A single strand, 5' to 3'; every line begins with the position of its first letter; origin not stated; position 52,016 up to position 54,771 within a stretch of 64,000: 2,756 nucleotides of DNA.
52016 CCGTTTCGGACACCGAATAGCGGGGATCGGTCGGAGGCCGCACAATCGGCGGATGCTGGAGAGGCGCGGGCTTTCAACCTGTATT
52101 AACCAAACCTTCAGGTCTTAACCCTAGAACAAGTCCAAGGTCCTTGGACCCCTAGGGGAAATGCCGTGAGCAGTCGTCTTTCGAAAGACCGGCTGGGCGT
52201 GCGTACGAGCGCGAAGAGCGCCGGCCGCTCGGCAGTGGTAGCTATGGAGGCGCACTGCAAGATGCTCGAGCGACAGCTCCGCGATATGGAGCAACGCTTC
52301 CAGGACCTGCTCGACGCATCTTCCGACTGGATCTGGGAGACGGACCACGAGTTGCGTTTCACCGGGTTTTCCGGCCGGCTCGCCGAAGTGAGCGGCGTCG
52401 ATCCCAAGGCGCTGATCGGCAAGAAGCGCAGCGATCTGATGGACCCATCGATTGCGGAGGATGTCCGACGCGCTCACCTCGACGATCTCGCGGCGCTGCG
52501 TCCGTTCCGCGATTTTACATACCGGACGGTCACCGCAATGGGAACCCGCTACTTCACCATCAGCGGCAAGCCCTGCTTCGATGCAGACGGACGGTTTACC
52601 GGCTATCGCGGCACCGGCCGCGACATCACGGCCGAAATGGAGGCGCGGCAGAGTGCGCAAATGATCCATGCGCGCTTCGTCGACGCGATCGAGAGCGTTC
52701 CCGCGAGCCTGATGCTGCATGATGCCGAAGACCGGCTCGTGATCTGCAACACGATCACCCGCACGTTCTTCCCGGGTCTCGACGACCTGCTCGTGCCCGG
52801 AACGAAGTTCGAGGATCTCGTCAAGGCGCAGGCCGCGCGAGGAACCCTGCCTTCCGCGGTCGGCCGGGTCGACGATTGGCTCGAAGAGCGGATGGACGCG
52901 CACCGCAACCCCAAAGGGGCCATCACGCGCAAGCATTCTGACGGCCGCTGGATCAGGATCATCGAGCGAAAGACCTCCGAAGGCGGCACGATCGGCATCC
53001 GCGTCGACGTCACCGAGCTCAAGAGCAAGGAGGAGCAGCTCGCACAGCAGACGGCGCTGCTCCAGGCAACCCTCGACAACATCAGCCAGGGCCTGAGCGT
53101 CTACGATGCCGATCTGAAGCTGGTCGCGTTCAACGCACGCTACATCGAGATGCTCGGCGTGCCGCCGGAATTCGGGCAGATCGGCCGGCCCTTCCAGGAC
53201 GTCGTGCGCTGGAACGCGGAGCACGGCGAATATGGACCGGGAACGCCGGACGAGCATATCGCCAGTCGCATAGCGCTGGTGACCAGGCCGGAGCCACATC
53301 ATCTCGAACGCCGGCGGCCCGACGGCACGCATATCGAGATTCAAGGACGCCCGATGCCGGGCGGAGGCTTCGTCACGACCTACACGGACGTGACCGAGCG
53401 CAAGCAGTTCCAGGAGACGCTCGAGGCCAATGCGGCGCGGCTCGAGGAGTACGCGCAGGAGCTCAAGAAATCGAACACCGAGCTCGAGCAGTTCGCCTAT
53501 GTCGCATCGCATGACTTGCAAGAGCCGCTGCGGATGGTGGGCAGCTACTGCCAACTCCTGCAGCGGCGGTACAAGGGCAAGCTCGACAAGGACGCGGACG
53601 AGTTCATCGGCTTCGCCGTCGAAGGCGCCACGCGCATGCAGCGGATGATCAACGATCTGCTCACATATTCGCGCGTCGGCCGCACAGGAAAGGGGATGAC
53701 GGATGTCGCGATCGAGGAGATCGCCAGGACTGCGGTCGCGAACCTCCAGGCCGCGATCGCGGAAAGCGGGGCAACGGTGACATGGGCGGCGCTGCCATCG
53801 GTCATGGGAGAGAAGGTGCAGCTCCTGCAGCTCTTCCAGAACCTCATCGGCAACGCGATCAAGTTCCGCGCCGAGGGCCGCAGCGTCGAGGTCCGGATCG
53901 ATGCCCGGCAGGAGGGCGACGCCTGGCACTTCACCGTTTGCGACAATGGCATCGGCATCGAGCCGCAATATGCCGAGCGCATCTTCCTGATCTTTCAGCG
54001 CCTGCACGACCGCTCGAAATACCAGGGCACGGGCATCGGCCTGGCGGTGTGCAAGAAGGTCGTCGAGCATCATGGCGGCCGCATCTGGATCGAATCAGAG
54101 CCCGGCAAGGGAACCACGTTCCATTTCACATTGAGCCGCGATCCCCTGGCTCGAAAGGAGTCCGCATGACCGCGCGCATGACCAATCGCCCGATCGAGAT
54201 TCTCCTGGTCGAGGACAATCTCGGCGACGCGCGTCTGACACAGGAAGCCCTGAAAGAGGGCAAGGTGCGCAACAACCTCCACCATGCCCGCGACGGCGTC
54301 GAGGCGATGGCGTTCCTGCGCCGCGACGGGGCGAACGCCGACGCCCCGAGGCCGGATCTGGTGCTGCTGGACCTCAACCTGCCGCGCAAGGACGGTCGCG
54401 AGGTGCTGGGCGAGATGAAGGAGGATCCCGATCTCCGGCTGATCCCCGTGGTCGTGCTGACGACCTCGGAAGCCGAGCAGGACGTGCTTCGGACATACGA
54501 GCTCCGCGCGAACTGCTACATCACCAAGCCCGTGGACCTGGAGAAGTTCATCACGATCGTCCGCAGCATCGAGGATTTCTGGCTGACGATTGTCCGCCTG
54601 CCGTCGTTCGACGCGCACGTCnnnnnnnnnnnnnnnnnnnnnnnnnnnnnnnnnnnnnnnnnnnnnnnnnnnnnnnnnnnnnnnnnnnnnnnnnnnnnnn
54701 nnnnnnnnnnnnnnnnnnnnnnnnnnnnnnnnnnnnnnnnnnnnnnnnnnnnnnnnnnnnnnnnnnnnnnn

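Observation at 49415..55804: tRNA-Pro-proximal module: GT-C-like membrane protein coupled to DUF2188 protein, followed by a three-gene phosphorelay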

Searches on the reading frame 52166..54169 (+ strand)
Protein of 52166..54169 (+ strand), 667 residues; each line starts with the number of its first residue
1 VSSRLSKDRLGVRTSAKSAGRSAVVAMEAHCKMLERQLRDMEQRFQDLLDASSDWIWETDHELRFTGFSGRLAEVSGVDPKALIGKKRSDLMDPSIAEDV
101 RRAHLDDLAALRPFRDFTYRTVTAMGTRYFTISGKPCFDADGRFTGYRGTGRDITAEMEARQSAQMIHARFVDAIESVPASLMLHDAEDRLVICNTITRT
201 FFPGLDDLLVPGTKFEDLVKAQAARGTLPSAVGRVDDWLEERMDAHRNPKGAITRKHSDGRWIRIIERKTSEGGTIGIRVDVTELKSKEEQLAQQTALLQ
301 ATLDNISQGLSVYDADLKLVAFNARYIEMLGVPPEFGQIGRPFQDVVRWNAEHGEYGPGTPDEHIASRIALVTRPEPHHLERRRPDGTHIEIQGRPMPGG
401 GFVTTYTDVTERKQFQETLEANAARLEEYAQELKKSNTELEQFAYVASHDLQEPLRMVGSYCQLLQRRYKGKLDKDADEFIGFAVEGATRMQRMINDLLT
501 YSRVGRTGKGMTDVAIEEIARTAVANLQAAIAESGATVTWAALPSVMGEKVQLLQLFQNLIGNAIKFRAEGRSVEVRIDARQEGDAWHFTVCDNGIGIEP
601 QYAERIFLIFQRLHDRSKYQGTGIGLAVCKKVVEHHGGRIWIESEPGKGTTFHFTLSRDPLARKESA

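Call 6: search_protein_families(library=pfam, proteins=[window:52166-54169:+], max_evalue=0.1)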
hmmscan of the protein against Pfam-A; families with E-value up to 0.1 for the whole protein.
window:52166-54169:+ (667 aa): 14 families
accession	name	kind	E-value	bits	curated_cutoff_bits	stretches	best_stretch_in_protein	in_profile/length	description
PF12860.13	PAS_7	-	3.6e-61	204.8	27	2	303-416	1-114/115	PAS fold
PF02518.31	HATPase_c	-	6.6e-32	110.7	26.4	1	550-658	3-109/111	Histidine kinase-, DNA gyrase B-, and HSP90-like ATPase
PF08448.16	PAS_4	-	7.9e-17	61.9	23.1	2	49-157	1-108/110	PAS fold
PF00989.32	PAS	-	5.2e-14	52.6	22.6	1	44-154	2-113/113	PAS fold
PF00512.31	HisKA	-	7.7e-12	45.5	26.9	1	440-504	2-63/66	His Kinase A (phospho-acceptor) domain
PF13426.13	PAS_9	-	3.7e-10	40.5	27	1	54-156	2-103/103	PAS domain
PF13188.13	PAS_8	-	6.2e-09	35.9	21.8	1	298-346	2-46/65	PAS domain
PF20192.3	DUF6555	-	0.0074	16.6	30.5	1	568-604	14-50/74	Family of unknown function (DUF6555)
PF17253.7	DUF5320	-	0.023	16.3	27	0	277-310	63-96/99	Family of unknown function (DUF5320)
PF14501.12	HATPase_c_5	-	0.032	14.6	22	1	551-645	4-91/102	GHKL domain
PF22931.4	SAM_TNK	-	0.05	14.1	25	0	423-453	7-39/56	SAM domain-like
PF13589.12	HATPase_c_3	-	0.054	14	25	0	559-619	9-62/137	Histidine kinase-, DNA gyrase B-, and HSP90-like ATPase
PF16421.10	E2F_CC-MB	-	0.077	13.6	33.9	0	413-453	9-48/96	E2F transcription factor CC-MB domain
PF13581.12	HATPase_c_2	-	0.095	13.1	27.4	0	562-636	41-112/127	Histidine kinase-like ATPase domain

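Call 7: search_protein_families(library=ncbifam, proteins=[window:52166-54169:+], max_evalue=0.1)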
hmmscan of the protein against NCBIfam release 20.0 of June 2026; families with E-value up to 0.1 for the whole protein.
window:52166-54169:+ (667 aa): 90 families (the best 25 are shown)
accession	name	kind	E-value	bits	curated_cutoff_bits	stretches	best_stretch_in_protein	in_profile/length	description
NF041831.1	NO_HK_NahK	exception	5.1e-52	176.9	1500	2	159-420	76-317/854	hybrid sensor histidine kinase/response regulator NahK/ErcS'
NF047465.1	hybrid_HK_LvrA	exception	2.9e-44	151.3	1200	1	422-657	582-817/819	hybrid histidine kinase/response regulator LvrA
NF046044.1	PnpS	equivalog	1.1e-41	143.2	400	1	439-656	169-389/390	two-component system histidine kinase PnpS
TIGR02966.1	phoR_proteo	equivalog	1.6e-41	142.4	334.2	1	442-656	116-333/333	phosphate regulon sensor histidine kinase PhoR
NF041880.1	EPS_EpsF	equivalog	8.8e-38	130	900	2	432-656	266-491/492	response regulator EpsF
NF006800.0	PRK09303.1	equivalog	3.8e-37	128.1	342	1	417-656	128-375/383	histidine kinase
NF008302.0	PRK11091.1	equivalog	4.3e-37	127.7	838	2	401-661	258-508/779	aerobic respiration two-component sensor histidine kinase ArcB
NF033092.0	HK_WalK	equivalog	1.2e-35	123.1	725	1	432-657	364-593/594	cell wall metabolism sensor histidine kinase WalK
NF008468.0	PRK11360.1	equivalog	1.7e-35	122.5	646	1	291-660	262-610/616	two-component system sensor histidine kinase AtoS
TIGR02938.1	nifL_nitrog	equivalog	9.7e-34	116.7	242.45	2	402-654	241-490/494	nitrogen fixation negative regulator NifL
TIGR02956.1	TMAO_torS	equivalog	6.6e-33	113.9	676.5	1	425-657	449-681/967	TMAO reductase system sensor histidine kinase/response regulator TorS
NF047874.1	MASE3_PAS_HK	subfamily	3.4e-32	112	560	2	559-660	526-627/655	MASE3 domain-containing sensor histidine kinase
NF045595.1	HK_scytonemin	equivalog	1.7e-29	102.7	865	2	406-656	388-633/637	scytonemin biosynthesis sensor histidine kinase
NF041735.1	hist_kin_RppB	equivalog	1.7e-28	99.6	400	1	433-656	209-437/438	two-component system sensor histidine kinase RppB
NF045911.1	TCSHisKinNblS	equivalog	2.5e-28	98.8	1000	1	421-657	370-619/621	two-component system sensor histidine kinase NblS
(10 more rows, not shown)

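Call 42: list_cluster_members(proteins=[P0001, P0003, window:52166-54169:+])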
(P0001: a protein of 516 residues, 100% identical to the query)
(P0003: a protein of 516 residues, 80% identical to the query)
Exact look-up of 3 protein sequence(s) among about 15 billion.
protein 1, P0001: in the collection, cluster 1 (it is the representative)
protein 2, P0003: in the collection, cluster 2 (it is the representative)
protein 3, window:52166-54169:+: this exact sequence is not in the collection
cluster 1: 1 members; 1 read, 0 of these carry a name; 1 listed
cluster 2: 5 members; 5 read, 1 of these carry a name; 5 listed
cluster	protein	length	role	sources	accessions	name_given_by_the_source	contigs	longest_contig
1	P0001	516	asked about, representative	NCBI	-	-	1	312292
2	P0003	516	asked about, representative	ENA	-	-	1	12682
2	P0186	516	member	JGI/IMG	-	hypothetical protein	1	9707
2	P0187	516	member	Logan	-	-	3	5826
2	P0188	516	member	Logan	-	-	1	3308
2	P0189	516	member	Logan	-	-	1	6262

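Call 52: find_homologous_proteins(query=window:52166-54169:+, max_evalue=1e-30)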
Query window:52166-54169:+ (667 aa): 7717 proteins with E <= 1e-30 among 8000 candidates; the best 120 are listed.
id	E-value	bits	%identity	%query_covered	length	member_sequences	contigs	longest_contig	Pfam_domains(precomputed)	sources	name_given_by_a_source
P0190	0.0e+0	1449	100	95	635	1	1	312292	PF13426.14,PF13188.14,PF12860.14,PF08448.17,PF02518.32,PF00512.32,PF00989.32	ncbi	-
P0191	0.0e+0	1372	89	100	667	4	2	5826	PF13426.14,PF13188.14,PF12860.14,PF08448.17,PF02518.32,PF00512.32,PF00989.32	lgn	-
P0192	0.0e+0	1182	77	100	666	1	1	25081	PF13426.14,PF13188.14,PF12860.14,PF08448.17,PF02518.32,PF00512.32,PF00989.32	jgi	jgi:PAS domain S-box-containing protein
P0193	0.0e+0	1158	76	100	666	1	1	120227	PF13426.14,PF13188.14,PF12860.14,PF08448.17,PF02518.32,PF00512.32,PF00989.32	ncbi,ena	-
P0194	0.0e+0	1156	75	100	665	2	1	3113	PF13426.14,PF13188.14,PF12860.14,PF08448.17,PF02518.32,PF00512.32,PF00989.32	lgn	-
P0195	0.0e+0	1150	74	100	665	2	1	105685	PF13426.14,PF13188.14,PF12860.14,PF08448.17,PF02518.32,PF00512.32,PF00989.32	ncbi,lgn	-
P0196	0.0e+0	1141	76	96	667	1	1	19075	PF13426.14,PF13188.14,PF12860.14,PF08448.17,PF02518.32,PF00512.32,PF00989.32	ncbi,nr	ncbi:MAG TPA: PAS-domain containing protein [Alphaproteobacteria bacterium]|nr:PAS-domain containing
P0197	0.0e+0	1139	74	99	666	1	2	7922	PF13188.14,PF12860.14,PF08448.17,PF02518.32,PF00512.32,PF00989.32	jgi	jgi:PAS domain S-box-containing protein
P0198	0.0e+0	1138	74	99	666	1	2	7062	PF13188.14,PF12860.14,PF08448.17,PF02518.32,PF00512.32,PF00989.32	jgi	jgi:PAS domain S-box-containing protein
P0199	0.0e+0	1138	75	98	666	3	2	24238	PF13426.14,PF13188.14,PF12860.14,PF08448.17,PF02518.32,PF00512.32,PF00989.32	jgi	jgi:PAS domain S-box-containing protein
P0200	0.0e+0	1136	74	99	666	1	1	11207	PF13188.14,PF12860.14,PF08448.17,PF02518.32,PF00512.32,PF00989.32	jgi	jgi:PAS domain S-box-containing protein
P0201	0.0e+0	1125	73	100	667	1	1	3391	PF08447.19,PF13426.14,PF13188.14,PF12860.14,PF08448.17,PF02518.32,PF00512.32,PF00989.32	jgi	jgi:PAS domain S-box-containing protein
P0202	0.0e+0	1116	74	96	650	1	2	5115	PF13426.14,PF13188.14,PF12860.14,PF08448.17,PF02518.32,PF00512.32,PF00989.32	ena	-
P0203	0.0e+0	1108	74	96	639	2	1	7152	PF13426.14,PF13188.14,PF12860.14,PF08448.17,PF02518.32,PF00512.32,PF00989.32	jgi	jgi:PAS domain S-box-containing protein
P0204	0.0e+0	1105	73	96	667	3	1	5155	PF13426.14,PF13188.14,PF12860.14,PF08448.17,PF02518.32,PF00512.32,PF00989.32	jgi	jgi:PAS domain S-box-containing protein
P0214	5.3e-281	952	64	100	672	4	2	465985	PF08447.19,PF13426.14,PF13188.14,PF12860.14,PF08448.17,PF02518.32,PF00512.32,PF00989.32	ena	-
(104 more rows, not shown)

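Call 53: find_encoding_contigs(protein=P0193, flank=10000, max_places=1)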
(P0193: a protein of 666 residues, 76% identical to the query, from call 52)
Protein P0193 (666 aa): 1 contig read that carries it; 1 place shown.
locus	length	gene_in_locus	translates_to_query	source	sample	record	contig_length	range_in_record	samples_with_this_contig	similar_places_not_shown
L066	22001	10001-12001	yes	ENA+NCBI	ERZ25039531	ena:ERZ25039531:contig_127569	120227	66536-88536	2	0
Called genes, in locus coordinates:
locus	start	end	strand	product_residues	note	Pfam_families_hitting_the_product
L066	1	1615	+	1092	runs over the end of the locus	PF12860:PAS_7, PF01590:GAF, PF08448:PAS_4, PF12860:PAS_7, PF00989:PAS, PF13426:PAS_9, PF00989:PAS, PF13426:PAS_9, +4 more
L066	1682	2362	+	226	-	-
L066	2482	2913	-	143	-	PF00042:Globin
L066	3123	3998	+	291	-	PF00106:adh_short, PF08659:KR, PF13561:adh_short_C2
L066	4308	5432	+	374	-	PF04932:Wzy_C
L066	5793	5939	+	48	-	-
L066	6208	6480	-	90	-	-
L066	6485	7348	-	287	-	PF13527:Acetyltransf_9 (faint), PF00583:Acetyltransf_1 (faint)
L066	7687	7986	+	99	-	-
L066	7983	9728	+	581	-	-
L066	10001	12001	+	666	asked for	PF00989:PAS (faint), PF08448:PAS_4 (faint), PF13188:PAS_8 (faint), PF13426:PAS_9 (faint), PF12860:PAS_7, PF00512:HisKA, PF02518:HATPase_c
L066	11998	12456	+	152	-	PF00072:Response_reg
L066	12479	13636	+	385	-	PF00072:Response_reg, PF00512:HisKA, PF02518:HATPase_c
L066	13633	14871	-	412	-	PF07690:MFS_1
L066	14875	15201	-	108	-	-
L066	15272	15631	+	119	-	PF03091:CutA1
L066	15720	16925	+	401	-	PF07690:MFS_1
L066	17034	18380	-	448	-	PF01053:Cys_Met_Meta_PP, PF01041:DegT_DnrJ_EryC1 (weak), PF01212:Beta_elim_lyase (weak)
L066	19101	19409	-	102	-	PF07045:DUF1330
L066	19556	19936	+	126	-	PF01219:DAGK_prokar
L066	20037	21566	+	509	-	PF01928:CYTH, PF05235:CHAD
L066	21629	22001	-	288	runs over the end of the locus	PF00582:Usp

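Call 54: find_encoding_contigs(protein=P0214, flank=10000, max_places=1)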
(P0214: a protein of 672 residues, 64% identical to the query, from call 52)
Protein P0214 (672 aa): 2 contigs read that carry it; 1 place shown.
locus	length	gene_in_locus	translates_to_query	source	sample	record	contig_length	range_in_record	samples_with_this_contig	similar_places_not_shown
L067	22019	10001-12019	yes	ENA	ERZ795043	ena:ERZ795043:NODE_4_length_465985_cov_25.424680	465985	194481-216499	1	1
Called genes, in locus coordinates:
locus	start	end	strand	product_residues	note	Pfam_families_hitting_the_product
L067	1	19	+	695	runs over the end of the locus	PF03030:H_PPase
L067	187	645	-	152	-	PF04355:BamE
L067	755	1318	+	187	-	PF03981:Ubiq_cyt_C_chap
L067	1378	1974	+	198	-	PF02620:YceD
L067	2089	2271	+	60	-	PF01783:Ribosomal_L32p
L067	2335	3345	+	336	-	PF02504:FA_synthesis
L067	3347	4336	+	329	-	PF00108:Thiolase_N (weak), PF08545:ACP_syn_III, PF08541:ACP_syn_III_C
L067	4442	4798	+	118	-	PF18291:HU-HIG, PF00216:Bac_DNA_binding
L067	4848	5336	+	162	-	PF13411:MerR_1, PF00376:MerR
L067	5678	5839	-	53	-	-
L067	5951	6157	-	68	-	PF00313:CSD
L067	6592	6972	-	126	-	PF00072:Response_reg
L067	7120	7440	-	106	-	PF01906:YbjQ_1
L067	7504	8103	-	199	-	PF07310:PAS_5 (weak)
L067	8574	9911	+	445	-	PF04932:Wzy_C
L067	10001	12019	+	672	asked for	PF00989:PAS (weak), PF08448:PAS_4 (faint), PF13188:PAS_8 (faint), PF13426:PAS_9 (faint), PF08447:PAS_3 (weak), PF12860:PAS_7, PF00512:HisKA, PF02518:HATPase_c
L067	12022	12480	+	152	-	PF00072:Response_reg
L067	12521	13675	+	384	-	PF00072:Response_reg, PF00512:HisKA, PF02518:HATPase_c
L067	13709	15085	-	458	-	PF01663:Phosphodiest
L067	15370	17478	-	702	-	PF07995:GSDH, PF00034:Cytochrom_C (weak), PF13442:Cytochrome_CBB3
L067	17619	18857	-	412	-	PF07690:MFS_1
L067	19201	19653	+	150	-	PF03091:CutA1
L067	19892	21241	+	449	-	PF07690:MFS_1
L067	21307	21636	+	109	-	PF00893:Multi_Drug_Res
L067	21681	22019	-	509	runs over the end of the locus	PF00884:Sulfatase, PF01663:Phosphodiest (weak)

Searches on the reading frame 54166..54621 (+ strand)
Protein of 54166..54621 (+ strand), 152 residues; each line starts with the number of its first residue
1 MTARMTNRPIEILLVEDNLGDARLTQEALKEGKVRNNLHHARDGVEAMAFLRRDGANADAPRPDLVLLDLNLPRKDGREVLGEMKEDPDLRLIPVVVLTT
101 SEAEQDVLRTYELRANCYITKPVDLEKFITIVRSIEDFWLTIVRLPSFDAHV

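Call 6: search_protein_families(library=pfam, proteins=[window:54166-54621:+], max_evalue=0.1)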
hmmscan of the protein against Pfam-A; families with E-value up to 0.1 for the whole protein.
seq(152 aa): 1 family
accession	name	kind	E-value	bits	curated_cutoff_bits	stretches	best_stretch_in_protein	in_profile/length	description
PF00072.30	Response_reg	-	5e-18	65.7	30.2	1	12-132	1-110/111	Response regulator receiver domain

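Call 7: search_protein_families(library=ncbifam, proteins=[window:54166-54621:+], max_evalue=0.1)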
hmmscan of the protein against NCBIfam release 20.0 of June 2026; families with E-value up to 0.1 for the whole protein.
seq(152 aa): 85 families (the best 25 are shown)
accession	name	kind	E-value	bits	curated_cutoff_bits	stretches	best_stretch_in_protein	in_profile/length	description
TIGR02154.1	PhoB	equivalog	5.4e-14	52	296.2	1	11-134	4-118/226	phosphate regulon transcriptional regulator PhoB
NF007135.0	PRK09581.1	equivalog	3e-13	49.4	474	1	11-137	4-121/457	PleD family two-component system response regulator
NF040534.1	resp_reg_YycF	equivalog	3.5e-12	46.1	340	1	12-133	3-112/231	response regulator YycF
TIGR02875.1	spore_0_A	equivalog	4e-12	45.9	200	1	9-136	2-122/262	sporulation transcription factor Spo0A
NF040689.1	MtrAB_MtrA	equivalog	1.1e-11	44.5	300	1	39-133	26-110/219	MtrAB system response regulator MtrA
TIGR01387.1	cztR_silR_copR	subfamily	4.2e-11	42.9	279.2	1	12-134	1-112/218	heavy metal response regulator transcription factor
NF041733.1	resp_reg_CseB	equivalog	1.9e-10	40.5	350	1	11-135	2-114/228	two-component system response regulator CseB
NF007546.0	PRK10161.1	equivalog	2.4e-10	40.4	471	1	58-133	42-117/229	phosphate response regulator transcription factor PhoB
NF007901.0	PRK10610.1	equivalog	3e-10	40.3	189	1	5-123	1-111/129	chemotaxis response regulator CheY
NF041866.1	EpsW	equivalog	3.8e-10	39.5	200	1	12-135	8-124/131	exopolysaccharide biosynthesis response regulator EpsW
NF038297.2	hybrid_HK_HrmK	equivalog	5.2e-10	38.6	725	1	7-133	488-605/607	hybrid histidine kinase/response regulator HrmK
NF007935.0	PRK10651.1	equivalog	8.1e-10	38.2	250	1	58-133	48-121/216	two-component system response regulator NarL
NF007982.1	PRK10710.1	equivalog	1.3e-09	37.9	380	1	8-135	6-121/235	envelope stress response regulator BaeR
NF051850.1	RespRegRprY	equivalog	2e-09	37.2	370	1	10-134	5-118/234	response regulator transcription factor RprY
NF045944.1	ResRegRpaBCyano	equivalog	2.4e-09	36.9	330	1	36-130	22-106/229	response regulator transcription factor RpaB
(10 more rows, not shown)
